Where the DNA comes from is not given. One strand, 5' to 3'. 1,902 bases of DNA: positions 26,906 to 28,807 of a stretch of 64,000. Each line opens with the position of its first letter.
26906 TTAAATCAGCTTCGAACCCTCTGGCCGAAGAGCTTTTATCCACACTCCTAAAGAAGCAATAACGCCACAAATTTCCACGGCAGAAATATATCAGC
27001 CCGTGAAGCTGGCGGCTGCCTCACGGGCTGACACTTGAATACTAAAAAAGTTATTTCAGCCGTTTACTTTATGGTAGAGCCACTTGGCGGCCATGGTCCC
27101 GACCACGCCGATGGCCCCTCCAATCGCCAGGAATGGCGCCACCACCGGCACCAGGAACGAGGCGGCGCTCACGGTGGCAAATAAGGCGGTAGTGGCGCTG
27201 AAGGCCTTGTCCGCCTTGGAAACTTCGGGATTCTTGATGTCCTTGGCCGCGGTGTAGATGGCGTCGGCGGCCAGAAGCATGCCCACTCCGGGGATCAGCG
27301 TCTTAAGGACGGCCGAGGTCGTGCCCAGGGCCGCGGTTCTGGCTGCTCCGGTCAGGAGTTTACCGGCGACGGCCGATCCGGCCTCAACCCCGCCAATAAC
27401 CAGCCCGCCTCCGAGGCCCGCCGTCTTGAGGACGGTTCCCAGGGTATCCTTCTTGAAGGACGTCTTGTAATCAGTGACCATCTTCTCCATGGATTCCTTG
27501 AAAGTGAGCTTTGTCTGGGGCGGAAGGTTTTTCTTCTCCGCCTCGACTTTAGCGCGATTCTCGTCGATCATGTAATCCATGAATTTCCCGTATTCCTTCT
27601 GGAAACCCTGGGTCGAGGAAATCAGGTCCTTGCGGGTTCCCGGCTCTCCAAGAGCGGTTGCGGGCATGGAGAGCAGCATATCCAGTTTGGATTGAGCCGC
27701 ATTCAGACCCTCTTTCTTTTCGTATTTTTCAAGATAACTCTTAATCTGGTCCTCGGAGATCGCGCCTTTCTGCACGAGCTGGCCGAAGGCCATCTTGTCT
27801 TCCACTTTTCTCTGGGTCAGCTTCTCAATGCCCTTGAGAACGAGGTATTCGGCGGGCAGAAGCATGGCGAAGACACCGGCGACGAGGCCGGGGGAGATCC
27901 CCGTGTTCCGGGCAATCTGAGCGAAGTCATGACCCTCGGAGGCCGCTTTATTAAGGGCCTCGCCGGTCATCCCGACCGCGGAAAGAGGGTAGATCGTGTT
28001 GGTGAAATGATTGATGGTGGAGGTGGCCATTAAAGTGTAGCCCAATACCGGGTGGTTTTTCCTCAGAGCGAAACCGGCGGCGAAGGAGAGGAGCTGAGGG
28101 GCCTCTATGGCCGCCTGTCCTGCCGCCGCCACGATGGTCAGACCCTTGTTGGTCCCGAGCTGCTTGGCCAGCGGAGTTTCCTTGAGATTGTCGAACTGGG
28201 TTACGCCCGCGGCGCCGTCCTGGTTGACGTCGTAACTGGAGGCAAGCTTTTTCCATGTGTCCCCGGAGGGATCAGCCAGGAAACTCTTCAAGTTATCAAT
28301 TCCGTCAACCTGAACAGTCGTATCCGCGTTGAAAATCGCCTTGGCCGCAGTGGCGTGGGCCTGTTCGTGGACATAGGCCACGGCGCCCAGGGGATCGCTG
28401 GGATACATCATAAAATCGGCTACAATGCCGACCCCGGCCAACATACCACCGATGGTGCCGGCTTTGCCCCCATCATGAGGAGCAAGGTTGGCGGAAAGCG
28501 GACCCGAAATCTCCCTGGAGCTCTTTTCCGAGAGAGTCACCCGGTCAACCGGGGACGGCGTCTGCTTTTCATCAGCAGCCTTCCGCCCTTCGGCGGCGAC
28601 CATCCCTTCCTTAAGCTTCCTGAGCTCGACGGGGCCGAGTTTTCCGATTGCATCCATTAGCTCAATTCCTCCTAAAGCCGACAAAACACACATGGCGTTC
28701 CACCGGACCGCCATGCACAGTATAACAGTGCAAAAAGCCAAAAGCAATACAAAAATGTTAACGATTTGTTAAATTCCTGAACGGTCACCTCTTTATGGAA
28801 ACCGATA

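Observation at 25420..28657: Secreted TolB_N/CsgG-like TPR protein plus HExxH membrane protein completing the CHAT locus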

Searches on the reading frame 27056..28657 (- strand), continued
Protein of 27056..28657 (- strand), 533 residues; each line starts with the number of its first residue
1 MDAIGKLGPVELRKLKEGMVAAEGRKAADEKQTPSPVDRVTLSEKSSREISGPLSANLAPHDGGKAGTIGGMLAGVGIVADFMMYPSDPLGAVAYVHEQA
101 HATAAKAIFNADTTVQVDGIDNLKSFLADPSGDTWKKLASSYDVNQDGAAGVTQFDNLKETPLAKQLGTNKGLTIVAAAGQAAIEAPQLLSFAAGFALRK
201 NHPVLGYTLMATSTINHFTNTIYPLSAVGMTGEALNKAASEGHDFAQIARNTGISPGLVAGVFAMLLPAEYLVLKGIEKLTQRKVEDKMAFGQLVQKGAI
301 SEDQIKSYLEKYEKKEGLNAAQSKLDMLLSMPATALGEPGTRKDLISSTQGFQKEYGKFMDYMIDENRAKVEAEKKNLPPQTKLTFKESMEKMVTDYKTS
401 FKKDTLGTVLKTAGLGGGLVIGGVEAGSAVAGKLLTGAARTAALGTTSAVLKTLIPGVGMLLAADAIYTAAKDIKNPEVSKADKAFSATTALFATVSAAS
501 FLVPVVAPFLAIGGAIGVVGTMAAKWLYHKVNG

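Call 81: list_cluster_members(proteins=[P0085, P0178, P0096, P0106, P0052, P0058, P0112, P0189, P0088, P0195])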
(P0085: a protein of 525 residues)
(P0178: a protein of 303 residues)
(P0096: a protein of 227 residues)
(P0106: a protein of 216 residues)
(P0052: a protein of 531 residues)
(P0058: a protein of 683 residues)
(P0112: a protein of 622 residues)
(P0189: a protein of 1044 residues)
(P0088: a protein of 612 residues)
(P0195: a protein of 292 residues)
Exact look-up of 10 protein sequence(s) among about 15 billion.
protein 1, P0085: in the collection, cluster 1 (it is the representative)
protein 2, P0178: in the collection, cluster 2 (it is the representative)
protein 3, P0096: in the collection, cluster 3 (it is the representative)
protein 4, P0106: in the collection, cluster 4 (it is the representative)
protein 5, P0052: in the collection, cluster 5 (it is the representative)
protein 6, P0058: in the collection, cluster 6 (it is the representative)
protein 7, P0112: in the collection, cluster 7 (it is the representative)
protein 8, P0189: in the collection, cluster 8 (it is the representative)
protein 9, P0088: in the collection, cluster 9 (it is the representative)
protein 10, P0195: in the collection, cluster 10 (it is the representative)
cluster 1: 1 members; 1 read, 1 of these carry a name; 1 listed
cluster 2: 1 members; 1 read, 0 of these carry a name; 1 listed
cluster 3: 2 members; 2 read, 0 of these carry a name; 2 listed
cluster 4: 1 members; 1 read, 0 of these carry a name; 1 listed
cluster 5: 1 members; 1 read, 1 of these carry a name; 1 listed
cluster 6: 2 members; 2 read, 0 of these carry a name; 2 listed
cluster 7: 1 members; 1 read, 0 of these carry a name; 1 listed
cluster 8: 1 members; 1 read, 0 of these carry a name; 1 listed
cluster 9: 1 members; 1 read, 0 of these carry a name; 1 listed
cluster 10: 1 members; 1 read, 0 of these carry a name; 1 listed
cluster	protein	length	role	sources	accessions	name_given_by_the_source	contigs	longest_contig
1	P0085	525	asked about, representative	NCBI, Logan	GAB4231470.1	MAG: hypothetical protein Tsb0021_09890 [Chlamydiales bacterium]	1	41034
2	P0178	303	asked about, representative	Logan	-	-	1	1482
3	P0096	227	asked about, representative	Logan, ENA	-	-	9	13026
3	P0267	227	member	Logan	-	-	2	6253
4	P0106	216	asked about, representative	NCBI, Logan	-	-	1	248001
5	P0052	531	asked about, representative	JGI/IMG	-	hypothetical protein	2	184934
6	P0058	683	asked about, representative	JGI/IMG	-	-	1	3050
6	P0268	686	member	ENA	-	-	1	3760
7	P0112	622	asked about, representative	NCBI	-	-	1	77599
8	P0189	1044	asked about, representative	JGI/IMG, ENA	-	-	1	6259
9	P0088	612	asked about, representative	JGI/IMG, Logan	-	-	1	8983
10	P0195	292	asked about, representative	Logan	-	-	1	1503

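Call 102: search_protein_families(library=ncbifam, alignment_id=A3, max_evalue=0.01)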
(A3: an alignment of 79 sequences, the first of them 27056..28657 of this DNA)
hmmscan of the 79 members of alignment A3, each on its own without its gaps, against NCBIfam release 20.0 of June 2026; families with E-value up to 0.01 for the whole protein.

A. member 1, window:27056-28657:- (533 aa): 0 families

B. families by the number of members that match (of 79 scanned): 11 families
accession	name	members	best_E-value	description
NF038319.1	DISARM_DrmC_I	1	6.6e-12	DISARM system phospholipase D-like protein DrmC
TIGR04265.1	bac_cardiolipin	1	2.4e-08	cardiolipin synthase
NF009107.0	PRK12452.1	1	0.00034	cardiolipin synthase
NF008941.0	PRK12292.2-4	1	0.00044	ATP phosphoribosyltransferase regulatory subunit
TIGR00270.2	TIGR00270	1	0.0029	multiprotein bridging factor aMBF1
NF038195.1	blaAAK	1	0.003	AAK family class A beta-lactamase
NF010490.0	PRK13912.1-1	1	0.003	nuclease NucT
NF000285.3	SHV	1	0.0042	SHV family class A beta-lactamase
NF041824.1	daptide_HExxH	1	0.0045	daptide biosynthesis intramembrane metalloprotease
NF012143.0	SHV_LEN_OKP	1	0.0063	SHV/LEN/OKP family class A beta-lactamase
NF006583.0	PRK09109.1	1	0.008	flagellar motor protein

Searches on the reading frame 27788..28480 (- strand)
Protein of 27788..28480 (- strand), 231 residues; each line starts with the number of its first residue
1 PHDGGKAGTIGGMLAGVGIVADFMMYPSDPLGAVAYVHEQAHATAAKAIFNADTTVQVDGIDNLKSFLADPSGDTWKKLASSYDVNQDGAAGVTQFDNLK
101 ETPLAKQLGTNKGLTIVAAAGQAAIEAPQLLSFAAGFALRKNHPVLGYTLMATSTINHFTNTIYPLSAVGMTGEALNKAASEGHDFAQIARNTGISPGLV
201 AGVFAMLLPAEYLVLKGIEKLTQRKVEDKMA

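Call 79: search_dna_similar(query=window:27788-28480:-, collection=plasmids, mode=protein, max_evalue=1, max_rows=15)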
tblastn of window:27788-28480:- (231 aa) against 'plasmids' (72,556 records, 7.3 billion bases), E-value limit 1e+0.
No match.
